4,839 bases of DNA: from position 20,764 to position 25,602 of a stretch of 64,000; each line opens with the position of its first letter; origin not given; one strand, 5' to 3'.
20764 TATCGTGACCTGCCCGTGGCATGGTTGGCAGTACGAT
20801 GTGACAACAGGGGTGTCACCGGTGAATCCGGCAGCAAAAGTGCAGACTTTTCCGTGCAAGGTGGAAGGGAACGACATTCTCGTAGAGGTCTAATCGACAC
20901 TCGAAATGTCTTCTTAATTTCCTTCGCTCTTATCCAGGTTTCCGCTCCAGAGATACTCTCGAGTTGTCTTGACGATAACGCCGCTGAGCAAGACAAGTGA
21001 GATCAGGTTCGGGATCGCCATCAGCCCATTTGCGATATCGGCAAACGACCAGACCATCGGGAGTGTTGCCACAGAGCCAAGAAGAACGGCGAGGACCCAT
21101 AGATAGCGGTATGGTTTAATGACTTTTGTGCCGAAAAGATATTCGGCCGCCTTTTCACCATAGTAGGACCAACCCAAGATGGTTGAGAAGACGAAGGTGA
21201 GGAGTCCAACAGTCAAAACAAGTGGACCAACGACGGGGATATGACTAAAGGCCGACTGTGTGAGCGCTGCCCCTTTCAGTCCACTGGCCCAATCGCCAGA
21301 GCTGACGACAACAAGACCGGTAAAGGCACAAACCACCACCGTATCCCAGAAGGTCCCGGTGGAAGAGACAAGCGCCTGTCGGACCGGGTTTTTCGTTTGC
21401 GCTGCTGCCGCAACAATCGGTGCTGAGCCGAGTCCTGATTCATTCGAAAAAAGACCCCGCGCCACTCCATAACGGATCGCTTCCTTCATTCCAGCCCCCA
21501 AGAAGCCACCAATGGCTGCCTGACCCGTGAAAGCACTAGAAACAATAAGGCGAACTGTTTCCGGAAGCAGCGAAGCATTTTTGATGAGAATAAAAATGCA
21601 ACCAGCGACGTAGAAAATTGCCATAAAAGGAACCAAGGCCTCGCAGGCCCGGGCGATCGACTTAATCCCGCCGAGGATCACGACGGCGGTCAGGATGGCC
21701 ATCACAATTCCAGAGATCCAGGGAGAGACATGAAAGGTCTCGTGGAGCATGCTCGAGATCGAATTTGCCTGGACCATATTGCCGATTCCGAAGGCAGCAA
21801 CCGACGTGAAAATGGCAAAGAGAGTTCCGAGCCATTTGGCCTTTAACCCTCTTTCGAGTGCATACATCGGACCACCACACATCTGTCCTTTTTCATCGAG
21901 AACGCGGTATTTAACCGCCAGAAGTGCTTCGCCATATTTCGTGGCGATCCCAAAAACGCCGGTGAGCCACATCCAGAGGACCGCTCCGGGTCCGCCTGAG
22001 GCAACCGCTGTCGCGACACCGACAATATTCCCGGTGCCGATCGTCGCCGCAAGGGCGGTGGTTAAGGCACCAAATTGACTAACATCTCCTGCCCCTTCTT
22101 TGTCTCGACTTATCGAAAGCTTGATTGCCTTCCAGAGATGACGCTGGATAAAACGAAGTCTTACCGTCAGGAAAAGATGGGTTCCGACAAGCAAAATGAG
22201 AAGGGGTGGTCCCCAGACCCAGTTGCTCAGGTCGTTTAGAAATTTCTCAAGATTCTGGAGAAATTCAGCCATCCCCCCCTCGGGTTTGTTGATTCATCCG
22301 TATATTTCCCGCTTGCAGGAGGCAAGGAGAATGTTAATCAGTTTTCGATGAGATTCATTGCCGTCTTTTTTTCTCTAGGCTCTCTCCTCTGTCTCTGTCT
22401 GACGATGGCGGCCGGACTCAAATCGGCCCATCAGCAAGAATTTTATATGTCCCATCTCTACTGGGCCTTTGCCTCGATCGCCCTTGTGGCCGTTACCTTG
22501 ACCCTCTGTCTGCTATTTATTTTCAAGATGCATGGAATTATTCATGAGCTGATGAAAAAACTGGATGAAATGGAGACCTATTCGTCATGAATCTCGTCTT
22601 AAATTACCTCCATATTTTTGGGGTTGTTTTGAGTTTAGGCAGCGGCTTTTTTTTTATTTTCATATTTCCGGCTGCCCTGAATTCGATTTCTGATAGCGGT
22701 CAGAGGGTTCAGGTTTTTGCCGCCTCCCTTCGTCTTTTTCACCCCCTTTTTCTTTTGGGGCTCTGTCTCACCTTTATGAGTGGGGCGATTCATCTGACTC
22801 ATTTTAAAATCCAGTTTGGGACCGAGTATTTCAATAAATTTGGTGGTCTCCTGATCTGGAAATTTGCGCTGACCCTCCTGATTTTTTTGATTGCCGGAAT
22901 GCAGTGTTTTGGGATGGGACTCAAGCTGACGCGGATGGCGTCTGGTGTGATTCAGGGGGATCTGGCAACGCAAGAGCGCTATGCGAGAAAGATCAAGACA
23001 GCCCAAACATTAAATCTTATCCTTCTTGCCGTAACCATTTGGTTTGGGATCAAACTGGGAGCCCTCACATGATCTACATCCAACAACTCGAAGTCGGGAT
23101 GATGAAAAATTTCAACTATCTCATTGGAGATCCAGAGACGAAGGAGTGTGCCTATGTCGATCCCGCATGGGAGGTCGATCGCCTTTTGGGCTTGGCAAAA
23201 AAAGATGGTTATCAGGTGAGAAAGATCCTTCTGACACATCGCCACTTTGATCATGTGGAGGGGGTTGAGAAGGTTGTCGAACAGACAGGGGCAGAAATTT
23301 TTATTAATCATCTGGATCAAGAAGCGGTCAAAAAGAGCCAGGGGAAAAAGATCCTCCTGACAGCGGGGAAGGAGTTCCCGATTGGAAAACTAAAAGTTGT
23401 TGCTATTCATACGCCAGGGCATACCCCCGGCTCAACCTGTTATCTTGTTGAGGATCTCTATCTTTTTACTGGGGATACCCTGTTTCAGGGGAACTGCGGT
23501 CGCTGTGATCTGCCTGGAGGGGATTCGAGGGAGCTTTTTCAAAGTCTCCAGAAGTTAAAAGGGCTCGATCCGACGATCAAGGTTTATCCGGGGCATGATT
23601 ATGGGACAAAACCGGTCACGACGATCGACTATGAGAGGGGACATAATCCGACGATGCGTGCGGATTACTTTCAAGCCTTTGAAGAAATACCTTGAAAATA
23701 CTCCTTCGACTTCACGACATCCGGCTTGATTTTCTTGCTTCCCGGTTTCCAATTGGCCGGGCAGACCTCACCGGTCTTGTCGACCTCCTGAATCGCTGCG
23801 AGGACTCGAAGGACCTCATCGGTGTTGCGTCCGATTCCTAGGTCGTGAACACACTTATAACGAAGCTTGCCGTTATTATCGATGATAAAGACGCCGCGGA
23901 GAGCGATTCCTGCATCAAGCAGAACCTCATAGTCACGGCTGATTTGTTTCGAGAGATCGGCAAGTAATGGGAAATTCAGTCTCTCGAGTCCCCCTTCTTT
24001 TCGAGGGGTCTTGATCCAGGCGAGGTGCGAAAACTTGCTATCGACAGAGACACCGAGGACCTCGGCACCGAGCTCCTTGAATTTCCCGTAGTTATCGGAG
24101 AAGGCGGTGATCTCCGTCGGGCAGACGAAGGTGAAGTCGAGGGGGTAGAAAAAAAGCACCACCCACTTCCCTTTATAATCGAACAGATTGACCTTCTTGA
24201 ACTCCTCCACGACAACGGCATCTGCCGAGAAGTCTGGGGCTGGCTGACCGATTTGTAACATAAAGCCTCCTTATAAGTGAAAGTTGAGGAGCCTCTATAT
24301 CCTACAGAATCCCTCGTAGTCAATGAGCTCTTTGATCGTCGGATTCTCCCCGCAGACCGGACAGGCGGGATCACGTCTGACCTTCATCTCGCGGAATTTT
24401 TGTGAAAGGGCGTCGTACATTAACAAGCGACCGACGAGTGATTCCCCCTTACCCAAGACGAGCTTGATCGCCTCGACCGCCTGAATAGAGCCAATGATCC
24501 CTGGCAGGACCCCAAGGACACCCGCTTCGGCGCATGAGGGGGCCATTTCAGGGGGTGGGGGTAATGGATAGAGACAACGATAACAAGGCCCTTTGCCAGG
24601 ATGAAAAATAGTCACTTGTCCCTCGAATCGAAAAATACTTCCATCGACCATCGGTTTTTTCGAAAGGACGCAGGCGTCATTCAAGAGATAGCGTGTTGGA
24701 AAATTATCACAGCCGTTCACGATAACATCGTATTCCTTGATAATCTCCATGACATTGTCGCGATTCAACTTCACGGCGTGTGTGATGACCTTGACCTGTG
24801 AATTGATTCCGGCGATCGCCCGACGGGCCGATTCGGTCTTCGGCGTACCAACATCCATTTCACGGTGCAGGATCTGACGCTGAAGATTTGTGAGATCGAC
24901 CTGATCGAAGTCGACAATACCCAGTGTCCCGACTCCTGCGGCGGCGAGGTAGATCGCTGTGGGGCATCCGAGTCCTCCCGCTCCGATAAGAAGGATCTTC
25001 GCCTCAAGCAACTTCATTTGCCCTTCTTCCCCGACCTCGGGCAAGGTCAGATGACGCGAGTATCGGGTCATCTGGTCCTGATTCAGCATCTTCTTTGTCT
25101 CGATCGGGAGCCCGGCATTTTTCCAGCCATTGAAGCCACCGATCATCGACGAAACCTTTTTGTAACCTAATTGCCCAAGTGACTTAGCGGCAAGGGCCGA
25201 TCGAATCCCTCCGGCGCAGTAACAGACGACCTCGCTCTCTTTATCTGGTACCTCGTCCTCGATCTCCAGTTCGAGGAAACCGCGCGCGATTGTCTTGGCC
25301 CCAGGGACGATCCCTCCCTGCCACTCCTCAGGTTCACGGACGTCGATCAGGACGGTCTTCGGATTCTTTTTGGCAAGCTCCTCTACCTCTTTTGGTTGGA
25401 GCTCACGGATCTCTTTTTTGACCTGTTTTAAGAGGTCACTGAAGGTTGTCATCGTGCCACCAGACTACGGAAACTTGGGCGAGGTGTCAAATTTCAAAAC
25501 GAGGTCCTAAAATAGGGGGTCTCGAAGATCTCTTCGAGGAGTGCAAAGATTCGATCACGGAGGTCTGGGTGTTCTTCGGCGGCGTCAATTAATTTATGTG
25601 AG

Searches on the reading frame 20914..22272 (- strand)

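Call 20: search_protein_families(library=pfam, proteins=[window:20914-22272:-], max_evalue=0.001)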
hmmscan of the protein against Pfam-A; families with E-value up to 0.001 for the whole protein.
window:20914-22272:- (452 aa): 1 family
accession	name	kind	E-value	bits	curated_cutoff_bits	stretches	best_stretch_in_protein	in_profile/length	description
PF01235.23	Na_Ala_symp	-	1.5e-142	475.9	24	1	56-445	5-384/392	Sodium:alanine symporter family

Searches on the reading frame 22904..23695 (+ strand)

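Call 20: search_protein_families(library=pfam, proteins=[window:22904-23695:+], max_evalue=0.001)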
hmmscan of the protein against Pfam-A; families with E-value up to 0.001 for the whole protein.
window:22904-23695:+ (263 aa): 2 families
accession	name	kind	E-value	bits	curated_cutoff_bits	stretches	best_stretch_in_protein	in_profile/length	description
PF00753.33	Lactamase_B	-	2.7e-22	80.1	22.7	1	72-231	9-196/196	Metallo-beta-lactamase superfamily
PF12706.13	Lactamase_B_2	-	3.6e-05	23.9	27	1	85-175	5-115/200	Beta-lactamase superfamily domain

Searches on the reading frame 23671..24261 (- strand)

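Call 20: search_protein_families(library=pfam, proteins=[window:23671-24261:-], max_evalue=0.001)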
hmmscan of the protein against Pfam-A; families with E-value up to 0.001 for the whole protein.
window:23671-24261:- (196 aa): 3 families
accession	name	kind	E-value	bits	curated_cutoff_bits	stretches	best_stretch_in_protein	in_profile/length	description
PF00578.27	AhpC-TSA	-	4.6e-43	146.5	26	1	4-135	1-123/124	AhpC/TSA family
PF08534.16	Redoxin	-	3.5e-17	63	26.6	1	4-141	2-136/148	Redoxin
PF10417.14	1-cysPrx_C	-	4.6e-12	46.2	21.1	1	156-191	1-41/41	C-terminal domain of 1-Cys peroxiredoxin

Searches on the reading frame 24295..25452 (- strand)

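Call 4: search_protein_families(library=pfam, proteins=[window:24295-25452:-], max_evalue=1)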
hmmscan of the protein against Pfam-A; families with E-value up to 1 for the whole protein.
window:24295-25452:- (385 aa): 6 families
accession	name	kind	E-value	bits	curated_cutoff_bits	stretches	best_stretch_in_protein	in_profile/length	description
PF00899.27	ThiF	-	5e-87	291.4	28.1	1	131-366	1-238/238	ThiF family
PF00581.25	Rhodanese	-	2.6e-19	70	22.2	1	20-113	2-102/102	Rhodanese-like domain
PF03435.24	Sacchrp_dh_NADP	-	0.00025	21.8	25.1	1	153-273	1-100/129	Saccharopine dehydrogenase NADP binding domain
PF03721.20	UDPG_MGDP_dh_N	-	0.013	15.5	27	1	152-195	2-44/187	UDP-glucose/GDP-mannose dehydrogenase family, NAD binding domain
PF07992.20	Pyr_redox_2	-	0.015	15.1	26.1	1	142-232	134-214/291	Pyridine nucleotide-disulphide oxidoreductase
PF01488.26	Shikimate_DH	-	0.035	14.6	24.3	1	147-190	9-52/138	Shikimate / quinate 5-dehydrogenase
